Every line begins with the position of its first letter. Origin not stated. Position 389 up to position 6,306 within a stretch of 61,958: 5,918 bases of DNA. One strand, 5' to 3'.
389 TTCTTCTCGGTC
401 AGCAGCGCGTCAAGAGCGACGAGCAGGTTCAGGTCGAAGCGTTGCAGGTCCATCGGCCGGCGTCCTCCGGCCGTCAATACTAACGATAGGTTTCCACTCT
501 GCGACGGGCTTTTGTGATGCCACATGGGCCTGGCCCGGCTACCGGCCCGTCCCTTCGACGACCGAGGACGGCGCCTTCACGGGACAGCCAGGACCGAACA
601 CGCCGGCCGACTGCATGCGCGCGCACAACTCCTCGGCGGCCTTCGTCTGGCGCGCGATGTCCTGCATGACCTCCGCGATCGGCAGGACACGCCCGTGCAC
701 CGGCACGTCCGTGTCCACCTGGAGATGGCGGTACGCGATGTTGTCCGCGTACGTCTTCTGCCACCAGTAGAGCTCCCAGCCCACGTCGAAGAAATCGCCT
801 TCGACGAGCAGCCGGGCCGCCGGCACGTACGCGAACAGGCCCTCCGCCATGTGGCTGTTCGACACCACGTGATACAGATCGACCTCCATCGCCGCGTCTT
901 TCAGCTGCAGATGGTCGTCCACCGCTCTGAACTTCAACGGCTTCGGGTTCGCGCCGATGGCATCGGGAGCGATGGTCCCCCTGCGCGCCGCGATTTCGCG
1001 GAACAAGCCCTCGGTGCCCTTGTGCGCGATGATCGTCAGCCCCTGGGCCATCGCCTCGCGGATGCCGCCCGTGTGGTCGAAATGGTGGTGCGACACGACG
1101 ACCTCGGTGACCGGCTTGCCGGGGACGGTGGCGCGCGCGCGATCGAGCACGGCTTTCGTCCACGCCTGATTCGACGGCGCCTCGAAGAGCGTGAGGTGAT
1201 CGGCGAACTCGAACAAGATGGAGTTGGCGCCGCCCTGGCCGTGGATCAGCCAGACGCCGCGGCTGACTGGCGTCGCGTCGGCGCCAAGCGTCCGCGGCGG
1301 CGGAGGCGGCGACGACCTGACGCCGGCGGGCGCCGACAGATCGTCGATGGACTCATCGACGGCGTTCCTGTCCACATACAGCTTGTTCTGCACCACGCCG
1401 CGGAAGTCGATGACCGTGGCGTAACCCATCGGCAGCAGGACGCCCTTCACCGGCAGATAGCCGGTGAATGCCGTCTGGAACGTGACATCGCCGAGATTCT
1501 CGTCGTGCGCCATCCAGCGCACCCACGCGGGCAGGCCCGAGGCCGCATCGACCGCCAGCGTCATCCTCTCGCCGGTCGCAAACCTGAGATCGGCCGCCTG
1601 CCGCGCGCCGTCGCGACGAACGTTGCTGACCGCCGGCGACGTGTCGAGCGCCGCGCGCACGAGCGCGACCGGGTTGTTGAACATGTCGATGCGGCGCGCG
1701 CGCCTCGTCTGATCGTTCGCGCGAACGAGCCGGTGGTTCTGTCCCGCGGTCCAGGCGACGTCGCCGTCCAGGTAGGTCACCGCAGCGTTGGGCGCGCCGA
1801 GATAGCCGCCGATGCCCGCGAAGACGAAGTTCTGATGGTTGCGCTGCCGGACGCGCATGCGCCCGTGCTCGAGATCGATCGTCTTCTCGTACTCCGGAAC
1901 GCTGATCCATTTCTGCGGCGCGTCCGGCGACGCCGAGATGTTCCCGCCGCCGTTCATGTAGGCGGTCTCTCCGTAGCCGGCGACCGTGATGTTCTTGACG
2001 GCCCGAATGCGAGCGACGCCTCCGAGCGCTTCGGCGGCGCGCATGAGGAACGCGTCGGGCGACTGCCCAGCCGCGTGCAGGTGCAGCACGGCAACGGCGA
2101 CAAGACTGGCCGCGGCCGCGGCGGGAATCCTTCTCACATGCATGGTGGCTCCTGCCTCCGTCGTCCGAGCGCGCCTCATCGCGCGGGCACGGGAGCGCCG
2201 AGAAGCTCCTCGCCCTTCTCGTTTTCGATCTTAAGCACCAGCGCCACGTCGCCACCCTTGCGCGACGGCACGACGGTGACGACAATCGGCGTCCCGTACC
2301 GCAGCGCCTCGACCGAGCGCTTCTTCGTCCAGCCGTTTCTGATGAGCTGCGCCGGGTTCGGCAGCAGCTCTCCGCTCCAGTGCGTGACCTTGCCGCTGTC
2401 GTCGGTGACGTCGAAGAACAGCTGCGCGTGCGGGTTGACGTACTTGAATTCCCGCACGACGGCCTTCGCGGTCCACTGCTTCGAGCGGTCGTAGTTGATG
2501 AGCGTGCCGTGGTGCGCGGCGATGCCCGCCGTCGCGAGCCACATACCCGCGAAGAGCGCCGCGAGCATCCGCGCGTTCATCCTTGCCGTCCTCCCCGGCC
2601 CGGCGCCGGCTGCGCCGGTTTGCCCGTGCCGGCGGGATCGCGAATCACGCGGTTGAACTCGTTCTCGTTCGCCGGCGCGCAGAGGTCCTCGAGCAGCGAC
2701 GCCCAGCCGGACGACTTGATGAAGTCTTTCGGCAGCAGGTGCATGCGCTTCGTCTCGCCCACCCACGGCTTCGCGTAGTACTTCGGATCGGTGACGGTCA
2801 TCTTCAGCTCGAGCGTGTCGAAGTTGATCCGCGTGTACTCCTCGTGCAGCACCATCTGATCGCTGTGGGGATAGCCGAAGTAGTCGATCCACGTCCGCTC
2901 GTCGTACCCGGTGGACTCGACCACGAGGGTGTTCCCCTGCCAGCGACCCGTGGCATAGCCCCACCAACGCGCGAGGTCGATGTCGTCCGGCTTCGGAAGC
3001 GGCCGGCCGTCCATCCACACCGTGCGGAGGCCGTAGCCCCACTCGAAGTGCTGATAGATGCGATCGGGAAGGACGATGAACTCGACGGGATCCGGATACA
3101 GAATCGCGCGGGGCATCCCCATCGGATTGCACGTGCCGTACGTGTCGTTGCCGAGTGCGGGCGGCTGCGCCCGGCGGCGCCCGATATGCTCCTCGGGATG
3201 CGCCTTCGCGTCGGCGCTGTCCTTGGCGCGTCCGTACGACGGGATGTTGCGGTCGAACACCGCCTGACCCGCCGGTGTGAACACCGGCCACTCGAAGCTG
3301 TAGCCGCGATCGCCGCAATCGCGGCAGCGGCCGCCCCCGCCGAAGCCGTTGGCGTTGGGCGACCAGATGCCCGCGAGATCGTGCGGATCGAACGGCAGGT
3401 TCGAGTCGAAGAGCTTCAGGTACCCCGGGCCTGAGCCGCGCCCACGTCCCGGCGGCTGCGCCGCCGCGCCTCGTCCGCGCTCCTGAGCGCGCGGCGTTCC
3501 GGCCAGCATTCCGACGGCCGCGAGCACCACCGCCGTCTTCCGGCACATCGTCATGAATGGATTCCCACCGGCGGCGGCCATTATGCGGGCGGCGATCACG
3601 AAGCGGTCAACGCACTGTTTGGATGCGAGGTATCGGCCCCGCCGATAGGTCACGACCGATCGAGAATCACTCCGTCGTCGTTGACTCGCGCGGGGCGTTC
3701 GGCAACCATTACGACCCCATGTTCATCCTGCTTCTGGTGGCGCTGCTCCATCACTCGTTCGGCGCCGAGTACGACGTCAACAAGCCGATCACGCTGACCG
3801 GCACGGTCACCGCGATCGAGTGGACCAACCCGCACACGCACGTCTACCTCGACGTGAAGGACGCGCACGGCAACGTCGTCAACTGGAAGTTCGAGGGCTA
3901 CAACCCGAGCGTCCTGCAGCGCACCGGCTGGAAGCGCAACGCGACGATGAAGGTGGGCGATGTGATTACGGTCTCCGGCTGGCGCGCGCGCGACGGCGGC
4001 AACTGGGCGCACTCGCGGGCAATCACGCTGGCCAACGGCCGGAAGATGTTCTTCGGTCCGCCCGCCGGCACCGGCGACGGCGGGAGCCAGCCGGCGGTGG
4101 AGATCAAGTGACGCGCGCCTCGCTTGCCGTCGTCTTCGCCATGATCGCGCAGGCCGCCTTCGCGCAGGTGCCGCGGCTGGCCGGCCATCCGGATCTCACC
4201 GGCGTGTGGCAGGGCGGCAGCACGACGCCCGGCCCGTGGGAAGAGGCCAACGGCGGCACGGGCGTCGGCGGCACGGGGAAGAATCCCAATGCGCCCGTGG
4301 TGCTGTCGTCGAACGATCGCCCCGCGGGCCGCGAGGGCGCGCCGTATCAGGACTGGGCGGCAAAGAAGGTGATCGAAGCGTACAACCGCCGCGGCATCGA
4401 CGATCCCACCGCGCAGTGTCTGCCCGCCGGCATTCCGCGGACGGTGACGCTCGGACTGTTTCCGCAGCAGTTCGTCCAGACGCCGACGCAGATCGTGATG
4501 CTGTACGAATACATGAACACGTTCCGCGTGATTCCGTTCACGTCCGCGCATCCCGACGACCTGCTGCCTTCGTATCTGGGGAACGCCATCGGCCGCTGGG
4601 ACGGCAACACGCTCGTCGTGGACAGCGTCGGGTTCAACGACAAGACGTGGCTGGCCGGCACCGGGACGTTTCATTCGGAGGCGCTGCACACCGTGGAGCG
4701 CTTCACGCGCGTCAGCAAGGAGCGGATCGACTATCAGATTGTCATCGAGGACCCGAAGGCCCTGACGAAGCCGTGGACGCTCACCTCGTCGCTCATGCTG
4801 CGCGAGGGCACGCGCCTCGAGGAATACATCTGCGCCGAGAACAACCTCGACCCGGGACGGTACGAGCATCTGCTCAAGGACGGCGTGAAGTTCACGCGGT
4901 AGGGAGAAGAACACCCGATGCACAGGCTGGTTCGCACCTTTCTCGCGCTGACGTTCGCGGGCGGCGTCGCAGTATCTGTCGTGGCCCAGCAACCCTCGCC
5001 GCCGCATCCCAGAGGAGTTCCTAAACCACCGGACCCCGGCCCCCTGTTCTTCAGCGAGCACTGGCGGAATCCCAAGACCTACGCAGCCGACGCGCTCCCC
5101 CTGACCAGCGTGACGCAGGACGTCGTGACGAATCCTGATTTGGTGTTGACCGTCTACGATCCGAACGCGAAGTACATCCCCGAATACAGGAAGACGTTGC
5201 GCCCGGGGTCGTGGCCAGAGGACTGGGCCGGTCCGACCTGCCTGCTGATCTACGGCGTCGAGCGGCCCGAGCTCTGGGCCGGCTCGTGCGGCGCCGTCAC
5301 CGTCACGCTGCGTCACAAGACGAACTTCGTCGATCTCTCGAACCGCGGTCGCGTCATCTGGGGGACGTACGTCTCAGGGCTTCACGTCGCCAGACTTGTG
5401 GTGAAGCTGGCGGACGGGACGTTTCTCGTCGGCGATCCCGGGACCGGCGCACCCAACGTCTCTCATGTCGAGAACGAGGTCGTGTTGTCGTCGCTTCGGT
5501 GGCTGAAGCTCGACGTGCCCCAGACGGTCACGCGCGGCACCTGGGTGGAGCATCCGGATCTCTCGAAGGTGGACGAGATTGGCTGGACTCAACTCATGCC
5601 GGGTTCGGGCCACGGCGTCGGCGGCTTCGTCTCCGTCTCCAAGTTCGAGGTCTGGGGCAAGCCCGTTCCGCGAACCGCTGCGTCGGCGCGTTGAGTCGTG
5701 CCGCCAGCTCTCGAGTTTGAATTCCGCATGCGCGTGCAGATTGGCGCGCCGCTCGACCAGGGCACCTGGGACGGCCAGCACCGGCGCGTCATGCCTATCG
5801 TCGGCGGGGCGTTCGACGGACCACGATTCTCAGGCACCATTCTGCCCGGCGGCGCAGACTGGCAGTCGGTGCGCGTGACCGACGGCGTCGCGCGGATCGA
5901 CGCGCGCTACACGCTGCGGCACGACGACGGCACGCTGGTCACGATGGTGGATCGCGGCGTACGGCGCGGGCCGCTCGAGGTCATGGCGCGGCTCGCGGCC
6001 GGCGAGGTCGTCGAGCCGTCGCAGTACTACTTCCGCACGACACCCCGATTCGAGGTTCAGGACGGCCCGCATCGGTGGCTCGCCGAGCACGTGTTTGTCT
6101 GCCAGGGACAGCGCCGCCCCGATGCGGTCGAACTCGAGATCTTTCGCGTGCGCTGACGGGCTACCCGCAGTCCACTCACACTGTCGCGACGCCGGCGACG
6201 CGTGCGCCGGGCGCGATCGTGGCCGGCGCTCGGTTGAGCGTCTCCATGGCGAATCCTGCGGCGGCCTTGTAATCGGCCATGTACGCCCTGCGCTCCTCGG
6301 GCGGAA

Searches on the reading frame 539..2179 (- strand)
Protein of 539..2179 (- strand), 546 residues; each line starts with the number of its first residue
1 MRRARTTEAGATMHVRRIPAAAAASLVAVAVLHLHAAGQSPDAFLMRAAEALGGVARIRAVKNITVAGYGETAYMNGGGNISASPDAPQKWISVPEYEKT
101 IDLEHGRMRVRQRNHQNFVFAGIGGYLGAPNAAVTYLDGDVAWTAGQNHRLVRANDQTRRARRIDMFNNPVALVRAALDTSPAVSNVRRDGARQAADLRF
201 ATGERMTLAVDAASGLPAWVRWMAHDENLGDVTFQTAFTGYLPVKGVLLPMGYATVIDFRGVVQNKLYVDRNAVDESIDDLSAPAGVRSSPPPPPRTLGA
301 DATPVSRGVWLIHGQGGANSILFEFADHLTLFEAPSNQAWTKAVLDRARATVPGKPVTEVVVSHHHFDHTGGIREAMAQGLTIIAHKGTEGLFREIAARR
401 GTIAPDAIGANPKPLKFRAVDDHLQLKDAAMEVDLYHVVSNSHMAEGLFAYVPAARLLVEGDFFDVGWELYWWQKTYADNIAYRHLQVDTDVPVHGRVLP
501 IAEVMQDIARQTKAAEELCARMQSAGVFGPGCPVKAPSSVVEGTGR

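Call 87: find_encoding_contigs(protein=window:539-2179:-, flank=10000, max_places=1)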
Protein window:539-2179:- (546 aa): no gene with exactly this product is on record in the collection.

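Call 89: search_protein_families(library=pfam, proteins=[window:539-2179:-], max_evalue=0.00001)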
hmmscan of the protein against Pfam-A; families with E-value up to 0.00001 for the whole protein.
window:539-2179:- (546 aa): 1 family
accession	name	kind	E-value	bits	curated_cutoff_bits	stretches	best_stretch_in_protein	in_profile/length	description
PF00753.33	Lactamase_B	-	9.9e-07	29.3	22.7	1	315-377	3-64/196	Metallo-beta-lactamase superfamily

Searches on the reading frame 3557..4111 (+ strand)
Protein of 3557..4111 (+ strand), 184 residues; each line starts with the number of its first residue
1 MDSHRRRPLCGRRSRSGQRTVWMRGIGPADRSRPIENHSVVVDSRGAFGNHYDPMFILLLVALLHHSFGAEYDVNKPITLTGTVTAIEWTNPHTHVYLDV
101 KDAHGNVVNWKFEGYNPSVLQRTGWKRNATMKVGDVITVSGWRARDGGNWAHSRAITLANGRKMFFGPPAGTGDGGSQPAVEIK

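Call 88: find_encoding_contigs(protein=window:3557-4111:+, flank=10000, max_places=1)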
Protein window:3557-4111:+ (184 aa): no gene with exactly this product is on record in the collection.

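Call 89: search_protein_families(library=pfam, proteins=[window:3557-4111:+], max_evalue=0.00001)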
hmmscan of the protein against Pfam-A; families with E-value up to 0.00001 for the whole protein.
window:3557-4111:+ (184 aa): 1 family
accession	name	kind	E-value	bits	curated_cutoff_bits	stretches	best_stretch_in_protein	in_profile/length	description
PF19649.4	DUF6152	-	2.7e-27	95.2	27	1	62-148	9-93/98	Family of unknown function (DUF6152)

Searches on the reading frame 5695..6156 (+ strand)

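Call 89: search_protein_families(library=pfam, proteins=[window:5695-6156:+], max_evalue=0.00001)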
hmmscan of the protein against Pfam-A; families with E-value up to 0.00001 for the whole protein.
window:5695-6156:+ (153 aa): 1 family
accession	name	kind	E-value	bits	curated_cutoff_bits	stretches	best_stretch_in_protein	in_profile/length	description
PF11578.13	DUF3237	-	7.3e-48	162.5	24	1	4-152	1-149/149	Protein of unknown function (DUF3237)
